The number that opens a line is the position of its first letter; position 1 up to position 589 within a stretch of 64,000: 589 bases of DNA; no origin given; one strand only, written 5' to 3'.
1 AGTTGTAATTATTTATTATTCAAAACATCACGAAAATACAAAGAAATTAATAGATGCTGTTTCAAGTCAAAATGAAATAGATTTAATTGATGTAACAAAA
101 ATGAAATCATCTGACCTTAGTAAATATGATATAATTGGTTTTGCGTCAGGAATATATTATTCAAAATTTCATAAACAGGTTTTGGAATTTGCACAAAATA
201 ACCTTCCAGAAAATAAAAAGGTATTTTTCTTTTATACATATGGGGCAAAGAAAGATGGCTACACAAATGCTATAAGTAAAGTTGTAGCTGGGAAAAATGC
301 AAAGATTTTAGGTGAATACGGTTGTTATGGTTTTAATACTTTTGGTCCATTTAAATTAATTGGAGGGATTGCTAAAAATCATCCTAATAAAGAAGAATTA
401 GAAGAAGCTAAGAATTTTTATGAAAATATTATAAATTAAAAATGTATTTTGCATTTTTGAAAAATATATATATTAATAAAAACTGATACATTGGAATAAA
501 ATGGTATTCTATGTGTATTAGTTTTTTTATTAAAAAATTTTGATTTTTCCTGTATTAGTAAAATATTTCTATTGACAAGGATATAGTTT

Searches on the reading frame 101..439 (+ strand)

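Call 43: search_protein_families(library=pfam, proteins=[window:101-439:+], max_evalue=0.001)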
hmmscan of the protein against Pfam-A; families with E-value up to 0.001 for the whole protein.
window:101-439:+ (112 aa): 2 families
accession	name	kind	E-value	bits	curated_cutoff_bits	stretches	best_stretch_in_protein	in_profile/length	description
PF12724.12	Flavodoxin_5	-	1.5e-06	29.1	27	1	3-55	38-93/145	Flavodoxin domain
PF12641.12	Flavodoxin_3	-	1.2e-05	25.7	27.5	0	37-77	67-111/160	Flavodoxin domain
